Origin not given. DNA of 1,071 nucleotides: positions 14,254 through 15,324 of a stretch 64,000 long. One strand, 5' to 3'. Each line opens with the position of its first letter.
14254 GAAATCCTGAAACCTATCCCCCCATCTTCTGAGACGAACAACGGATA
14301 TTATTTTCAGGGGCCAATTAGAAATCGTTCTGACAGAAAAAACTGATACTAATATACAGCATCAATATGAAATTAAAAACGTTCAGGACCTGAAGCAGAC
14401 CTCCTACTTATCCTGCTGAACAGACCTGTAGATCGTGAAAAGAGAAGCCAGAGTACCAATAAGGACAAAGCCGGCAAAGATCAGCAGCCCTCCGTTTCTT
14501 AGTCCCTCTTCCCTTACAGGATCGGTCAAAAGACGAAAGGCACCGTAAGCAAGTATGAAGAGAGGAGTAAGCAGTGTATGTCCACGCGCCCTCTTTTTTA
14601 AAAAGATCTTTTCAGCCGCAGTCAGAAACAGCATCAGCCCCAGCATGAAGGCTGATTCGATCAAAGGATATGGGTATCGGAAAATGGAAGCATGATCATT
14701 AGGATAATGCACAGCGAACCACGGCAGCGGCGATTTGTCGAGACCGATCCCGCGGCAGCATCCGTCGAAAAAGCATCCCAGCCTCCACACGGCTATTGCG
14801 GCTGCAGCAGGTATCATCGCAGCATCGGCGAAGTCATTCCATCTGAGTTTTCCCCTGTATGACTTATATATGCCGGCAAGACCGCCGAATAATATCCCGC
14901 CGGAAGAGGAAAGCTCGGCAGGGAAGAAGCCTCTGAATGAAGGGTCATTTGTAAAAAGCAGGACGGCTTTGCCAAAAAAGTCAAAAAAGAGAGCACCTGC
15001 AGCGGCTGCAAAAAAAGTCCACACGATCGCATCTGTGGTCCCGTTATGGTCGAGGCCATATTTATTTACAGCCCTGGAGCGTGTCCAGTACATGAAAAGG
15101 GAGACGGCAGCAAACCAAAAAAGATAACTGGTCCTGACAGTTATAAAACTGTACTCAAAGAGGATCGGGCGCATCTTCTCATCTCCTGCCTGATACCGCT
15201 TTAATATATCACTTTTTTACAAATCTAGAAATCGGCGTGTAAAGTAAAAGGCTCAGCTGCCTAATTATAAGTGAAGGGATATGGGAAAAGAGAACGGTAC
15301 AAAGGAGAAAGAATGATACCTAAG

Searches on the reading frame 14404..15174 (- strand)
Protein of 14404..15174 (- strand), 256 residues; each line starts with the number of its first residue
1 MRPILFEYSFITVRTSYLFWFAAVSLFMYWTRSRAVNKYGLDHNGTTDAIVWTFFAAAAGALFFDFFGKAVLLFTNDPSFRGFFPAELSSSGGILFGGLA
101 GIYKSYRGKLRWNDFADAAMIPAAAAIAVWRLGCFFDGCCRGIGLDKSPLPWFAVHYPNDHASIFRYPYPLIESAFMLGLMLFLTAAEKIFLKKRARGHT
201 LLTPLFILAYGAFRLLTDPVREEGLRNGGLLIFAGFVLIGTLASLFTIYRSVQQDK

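Call 6: search_protein_families(library=ncbifam, proteins=[window:14404-15174:-], max_evalue=0.01)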
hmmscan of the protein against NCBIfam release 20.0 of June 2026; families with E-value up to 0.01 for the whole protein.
window:14404-15174:- (256 aa): 5 families
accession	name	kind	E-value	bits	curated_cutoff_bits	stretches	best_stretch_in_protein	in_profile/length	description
NF000778.0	PRK00052.3-4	equivalog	4.5e-11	42.9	334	1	1-242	1-234/252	prolipoprotein diacylglyceryl transferase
TIGR00544.1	lgt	equivalog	5.9e-11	42.3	118.9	1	24-248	35-266/280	prolipoprotein diacylglyceryl transferase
NF000784.0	PRK00052.4-5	subfamily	8.5e-06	25.1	409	1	1-139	1-138/298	prolipoprotein diacylglyceryl transferase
NF000777.0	PRK00052.3-2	equivalog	9.1e-05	22.1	558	1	87-197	113-225/310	prolipoprotein diacylglyceryl transferase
NF000779.0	PRK00052.3-5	equivalog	0.0058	16.5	405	0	3-137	8-142/257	prolipoprotein diacylglyceryl transferase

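Call 30: find_homologous_proteins(query=window:14404-15174:-, max_evalue=0.001)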
Query window:14404-15174:- (256 aa): 22 proteins with E <= 0.001 among 4325 candidates.
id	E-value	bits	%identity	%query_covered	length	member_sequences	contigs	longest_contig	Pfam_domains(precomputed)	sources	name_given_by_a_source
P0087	5.7e-156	536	93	100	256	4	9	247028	PF01790.24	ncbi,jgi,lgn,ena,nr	ncbi:MAG TPA: hypothetical protein DCM41_06720 [Synergistaceae bacterium]|nr:hypothetical protein [S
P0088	2.3e-154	530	93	100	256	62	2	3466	PF01790.24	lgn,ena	-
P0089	3.9e-151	520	89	100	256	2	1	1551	PF01790.24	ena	-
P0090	1.7e-149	514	89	100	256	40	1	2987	PF01790.24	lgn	-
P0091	5.8e-143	493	88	100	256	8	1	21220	PF01790.24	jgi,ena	jgi:phosphatidylglycerol:prolipoprotein diacylglycerol transferase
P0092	1.7e-141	488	84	100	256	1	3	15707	PF01790.24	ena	-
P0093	1.4e-140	485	86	100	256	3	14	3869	PF01790.24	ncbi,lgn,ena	-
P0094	7.4e-140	483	86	100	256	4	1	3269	PF01790.24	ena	-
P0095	4.0e-137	474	82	100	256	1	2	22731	PF01790.24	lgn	-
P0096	6.6e-136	470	82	100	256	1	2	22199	PF01790.24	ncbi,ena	-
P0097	1.7e-134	465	82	100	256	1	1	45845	PF01790.24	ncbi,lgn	-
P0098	8.0e-133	460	78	100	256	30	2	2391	PF01790.24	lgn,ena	-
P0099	2.7e-132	458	80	100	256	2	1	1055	PF01790.24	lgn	-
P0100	3.1e-121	422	72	99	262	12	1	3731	PF01790.24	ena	-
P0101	1.9e-120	419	70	100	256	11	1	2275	PF01790.24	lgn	-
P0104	3.2e-86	307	59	98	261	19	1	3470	PF01790.24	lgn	-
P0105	9.8e-50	187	60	56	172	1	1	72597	PF01790.24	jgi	-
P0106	7.4e-32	129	38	87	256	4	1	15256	PF01790.24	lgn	-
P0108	1.1e-6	46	34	64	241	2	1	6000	PF01790.24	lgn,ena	-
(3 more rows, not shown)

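Call 31: find_encoding_contigs(protein=P0106, flank=10000, max_places=3)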
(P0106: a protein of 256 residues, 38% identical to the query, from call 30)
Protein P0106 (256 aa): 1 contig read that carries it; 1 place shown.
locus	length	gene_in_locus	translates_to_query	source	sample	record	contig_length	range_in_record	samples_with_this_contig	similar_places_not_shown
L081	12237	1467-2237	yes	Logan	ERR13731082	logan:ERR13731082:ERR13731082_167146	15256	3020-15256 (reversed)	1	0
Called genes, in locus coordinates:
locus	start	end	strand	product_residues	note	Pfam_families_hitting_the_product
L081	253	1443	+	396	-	PF01476:LysM, PF01551:Peptidase_M23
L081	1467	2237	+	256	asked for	PF01790:LGT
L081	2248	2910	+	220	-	PF07963:N_methyl (weak)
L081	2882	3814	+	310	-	PF03934:T2SSK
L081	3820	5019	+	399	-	-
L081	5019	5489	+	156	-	PF28037:T2SS_GspM_synerg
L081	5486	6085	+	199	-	PF28042:T2SS_GspN_synerg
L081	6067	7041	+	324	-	-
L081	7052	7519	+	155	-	PF07963:N_methyl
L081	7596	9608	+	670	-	PF21305:type_II_gspD_N0, PF03958:Secretin_N, PF00263:Secretin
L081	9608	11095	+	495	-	PF05157:MshEN (weak), PF00437:T2SSE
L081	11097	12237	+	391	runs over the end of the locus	PF00482:T2SSF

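Call 32: find_encoding_contigs(protein=P0105, flank=10000, max_places=3)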
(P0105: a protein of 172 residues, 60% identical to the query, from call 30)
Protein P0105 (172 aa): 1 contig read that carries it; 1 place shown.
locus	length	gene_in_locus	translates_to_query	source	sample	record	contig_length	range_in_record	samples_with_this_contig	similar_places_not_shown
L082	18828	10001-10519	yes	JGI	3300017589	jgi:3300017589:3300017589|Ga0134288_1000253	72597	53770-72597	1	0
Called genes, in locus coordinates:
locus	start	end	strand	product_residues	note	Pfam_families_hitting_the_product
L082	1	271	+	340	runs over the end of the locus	PF03447:NAD_binding_3 (faint), PF00742:Homoserine_dh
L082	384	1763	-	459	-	PF01235:Na_Ala_symp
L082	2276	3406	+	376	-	PF00990:GGDEF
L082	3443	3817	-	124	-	PF00903:Glyoxalase, PF13669:Glyoxalase_4 (weak)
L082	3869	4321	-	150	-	PF01047:MarR (weak), PF12802:MarR_2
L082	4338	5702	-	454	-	PF01554:MatE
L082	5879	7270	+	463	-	PF01554:MatE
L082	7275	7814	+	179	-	PF00881:Nitroreductase, PF14512:TM1586_NiRdase, PF00881:Nitroreductase, PF14512:TM1586_NiRdase (weak)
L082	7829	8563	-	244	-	PF01643:Acyl-ACP_TE, PF20791:Acyl-ACP_TE_C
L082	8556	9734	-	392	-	PF01996:F420_ligase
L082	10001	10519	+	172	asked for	PF01790:LGT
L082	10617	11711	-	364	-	PF00291:PALP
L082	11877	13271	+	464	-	PF02900:LigB, PF01875:Memo, PF01871:AMMECR1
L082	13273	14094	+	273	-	PF04055:Radical_SAM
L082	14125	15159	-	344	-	PF00710:Asparaginase, PF17763:Asparaginase_C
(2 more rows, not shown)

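Call 34: find_encoding_contigs(protein=P0108, flank=10000, max_places=3)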
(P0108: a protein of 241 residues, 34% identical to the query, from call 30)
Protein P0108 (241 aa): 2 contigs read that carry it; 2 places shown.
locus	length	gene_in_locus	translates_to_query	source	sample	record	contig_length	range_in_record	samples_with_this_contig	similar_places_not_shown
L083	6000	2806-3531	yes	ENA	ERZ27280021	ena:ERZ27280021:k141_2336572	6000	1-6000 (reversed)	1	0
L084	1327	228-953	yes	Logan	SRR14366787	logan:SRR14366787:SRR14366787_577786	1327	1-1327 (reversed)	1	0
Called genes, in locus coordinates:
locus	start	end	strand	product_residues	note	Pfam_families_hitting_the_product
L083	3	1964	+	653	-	?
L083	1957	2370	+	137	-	PF01258:zf-dskA_traR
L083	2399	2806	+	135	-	PF01252:Peptidase_A8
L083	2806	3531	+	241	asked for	PF01790:LGT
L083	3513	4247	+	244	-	PF01790:LGT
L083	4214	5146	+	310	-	PF01479:S4, PF00849:PseudoU_synth_2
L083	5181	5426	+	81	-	PF00376:MerR (weak), PF13411:MerR_1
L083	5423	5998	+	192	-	?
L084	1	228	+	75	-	?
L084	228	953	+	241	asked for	PF01790:LGT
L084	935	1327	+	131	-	?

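Call 35: find_encoding_contigs(protein=P0104, flank=10000, max_places=3)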
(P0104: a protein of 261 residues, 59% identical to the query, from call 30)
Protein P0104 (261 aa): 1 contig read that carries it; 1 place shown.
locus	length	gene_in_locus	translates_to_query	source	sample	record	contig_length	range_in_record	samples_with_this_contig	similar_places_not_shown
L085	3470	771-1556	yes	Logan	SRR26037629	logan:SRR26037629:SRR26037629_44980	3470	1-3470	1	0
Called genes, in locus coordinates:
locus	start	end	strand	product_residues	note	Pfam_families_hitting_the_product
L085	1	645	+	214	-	?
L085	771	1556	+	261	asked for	PF01790:LGT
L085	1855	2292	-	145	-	PF07963:N_methyl (weak), PF08334:T2SSG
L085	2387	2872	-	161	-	PF02517:Rce1-like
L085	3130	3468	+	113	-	?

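Call 39: search_solved_structures(query=A3, max_evalue=1, show_alignments=1)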
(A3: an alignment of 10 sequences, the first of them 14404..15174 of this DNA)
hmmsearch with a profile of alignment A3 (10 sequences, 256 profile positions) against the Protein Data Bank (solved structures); distinct sequences matched with E-value up to 1: 1.
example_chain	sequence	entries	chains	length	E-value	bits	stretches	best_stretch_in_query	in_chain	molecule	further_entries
5azb_A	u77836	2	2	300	1.8e-08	37.4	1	2-245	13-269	Prolipoprotein diacylglyceryl transferase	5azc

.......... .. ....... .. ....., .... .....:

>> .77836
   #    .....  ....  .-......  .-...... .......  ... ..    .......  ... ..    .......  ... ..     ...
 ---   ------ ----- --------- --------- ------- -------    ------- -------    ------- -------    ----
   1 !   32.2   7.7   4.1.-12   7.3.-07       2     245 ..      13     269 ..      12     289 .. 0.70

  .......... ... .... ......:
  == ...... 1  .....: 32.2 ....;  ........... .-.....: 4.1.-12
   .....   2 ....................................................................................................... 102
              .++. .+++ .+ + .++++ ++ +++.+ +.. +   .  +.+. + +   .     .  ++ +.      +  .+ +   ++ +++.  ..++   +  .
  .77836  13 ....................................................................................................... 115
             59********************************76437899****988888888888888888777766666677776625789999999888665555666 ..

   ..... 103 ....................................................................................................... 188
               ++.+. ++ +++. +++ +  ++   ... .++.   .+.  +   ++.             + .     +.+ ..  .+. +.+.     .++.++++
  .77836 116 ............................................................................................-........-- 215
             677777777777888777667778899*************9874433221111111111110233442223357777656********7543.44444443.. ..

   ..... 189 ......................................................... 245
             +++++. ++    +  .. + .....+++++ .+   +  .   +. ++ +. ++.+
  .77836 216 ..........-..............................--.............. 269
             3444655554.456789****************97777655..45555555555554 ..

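Call 42: search_protein_families(library=pfam, proteins=[window:14404-15174:-], max_evalue=0.001)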
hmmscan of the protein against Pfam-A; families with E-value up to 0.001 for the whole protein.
window:14404-15174:- (256 aa): 1 family
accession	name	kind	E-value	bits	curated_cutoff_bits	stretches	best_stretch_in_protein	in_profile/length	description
PF01790.23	LGT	-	5.8e-18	65.5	24.9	1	3-248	1-231/240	Prolipoprotein diacylglyceryl transferase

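Call 68: search_protein_families(library=ncbifam, proteins=[L085:2390-2878:-, L081:1467-2237:+, L083:3513-4247:+, L083:2806-3531:+], max_evalue=0.00001)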
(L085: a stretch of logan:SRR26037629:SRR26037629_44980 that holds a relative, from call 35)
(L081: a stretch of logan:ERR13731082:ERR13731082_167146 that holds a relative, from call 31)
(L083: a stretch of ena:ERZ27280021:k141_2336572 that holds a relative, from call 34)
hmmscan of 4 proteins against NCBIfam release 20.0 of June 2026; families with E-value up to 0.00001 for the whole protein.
L085:2390-2878:- (163 aa): 9 families
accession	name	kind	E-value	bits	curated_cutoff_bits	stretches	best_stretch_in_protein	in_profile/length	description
NF040589.1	CPBP_Synerg_MrtS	equivalog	9.6e-57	191.9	130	1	8-161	19-169/170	Synerg-CTERM system glutamic-type intramembrane protease MrtS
NF040674.1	CPBP_fam_MrtP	equivalog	4.1e-19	69.3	250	1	74-155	255-346/354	myxosortase MrtP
NF040914.1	Mrt_core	domain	3.5e-18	65.6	100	1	73-156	9-102/108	myxosortase family intramembrane protease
NF040594.1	CPBP_fam_MrtC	equivalog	5.8e-17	62.2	195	1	28-157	76-217/221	myxosortase MrtC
NF041647.1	ABC_perm_CPBP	equivalog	2.8e-15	56.1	435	1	62-157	540-632/636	ABC transporter permease subunit/CPBP intramembrane protease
NF033192.3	CPBP_JDVT_MrtJ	equivalog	4.7e-14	52.9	75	1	74-156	7-96/98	JDVT-CTERM system glutamic-type intramembrane protease MrtJ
NF040593.1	CPBP_fam_MrtX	exception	1.9e-11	44.3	180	1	73-155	139-229/238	myxosortase MrtX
NF047635.1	CPBP_Sphingo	equivalog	2.7e-09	36.8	225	0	121-154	200-233/237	CPBP family intramembrane glutamic endopeptidase, BDIM_20840 family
NF040915.1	CPBP_fam_MrtZ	exception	1.6e-08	34.3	325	1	61-153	161-262/275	myxosortase MrtZ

L081:1467-2237:+ (256 aa): 4 families
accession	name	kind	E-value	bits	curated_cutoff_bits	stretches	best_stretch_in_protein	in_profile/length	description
TIGR00544.1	lgt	equivalog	8.4e-21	74.6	118.9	1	3-247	12-263/280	prolipoprotein diacylglyceryl transferase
NF000778.0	PRK00052.3-4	equivalog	5.8e-16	58.9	334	1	1-223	1-218/252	prolipoprotein diacylglyceryl transferase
NF000784.0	PRK00052.4-5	subfamily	6.1e-11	42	409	1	1-134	1-138/298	prolipoprotein diacylglyceryl transferase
NF000777.0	PRK00052.3-2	equivalog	3e-06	27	558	1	75-182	105-214/310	prolipoprotein diacylglyceryl transferase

L083:3513-4247:+ (244 aa): 8 families
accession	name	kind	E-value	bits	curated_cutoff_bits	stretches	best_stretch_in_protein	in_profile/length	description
NF000778.0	PRK00052.3-4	equivalog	1.2e-53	182.3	334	1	1-230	1-236/252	prolipoprotein diacylglyceryl transferase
TIGR00544.1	lgt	equivalog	1.4e-45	155.8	118.9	1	3-229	12-258/280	prolipoprotein diacylglyceryl transferase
NF000784.0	PRK00052.4-5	subfamily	2.6e-30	105.6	409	1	1-154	1-155/298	prolipoprotein diacylglyceryl transferase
NF000775.0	PRK00052.2-5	equivalog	5.5e-23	81.7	428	1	42-233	62-272/288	prolipoprotein diacylglyceryl transferase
NF000779.0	PRK00052.3-5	equivalog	9e-20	71.5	405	1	2-215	7-212/257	prolipoprotein diacylglyceryl transferase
NF009611.0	PRK13108.1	equivalog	1.2e-19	70.6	636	1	7-150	17-164/476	prolipoprotein diacylglyceryl transferase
NF000777.0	PRK00052.3-2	equivalog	3.3e-12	46.6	558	1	83-212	110-247/310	prolipoprotein diacylglyceryl transferase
NF000780.0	PRK00052.4-1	equivalog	9e-06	25.1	547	0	16-209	33-246/327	prolipoprotein diacylglyceryl transferase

L083:2806-3531:+ (241 aa): 7 families
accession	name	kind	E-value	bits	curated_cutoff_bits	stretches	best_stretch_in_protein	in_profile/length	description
TIGR00544.1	lgt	equivalog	1.9e-29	102.9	118.9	1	3-230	12-254/280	prolipoprotein diacylglyceryl transferase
NF000778.0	PRK00052.3-4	equivalog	9.1e-27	94.3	334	1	1-211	1-214/252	prolipoprotein diacylglyceryl transferase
NF000784.0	PRK00052.4-5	subfamily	6.8e-23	81.2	409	1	1-159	1-160/298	prolipoprotein diacylglyceryl transferase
NF000775.0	PRK00052.2-5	equivalog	1.2e-15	57.6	428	1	51-181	71-212/288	prolipoprotein diacylglyceryl transferase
NF009611.0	PRK13108.1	equivalog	1.7e-15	56.9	636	1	8-151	18-165/476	prolipoprotein diacylglyceryl transferase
NF000777.0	PRK00052.3-2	equivalog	1.1e-09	38.2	558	1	83-220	110-254/310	prolipoprotein diacylglyceryl transferase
NF000779.0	PRK00052.3-5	equivalog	1.7e-09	37.8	405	1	2-149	7-155/257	prolipoprotein diacylglyceryl transferase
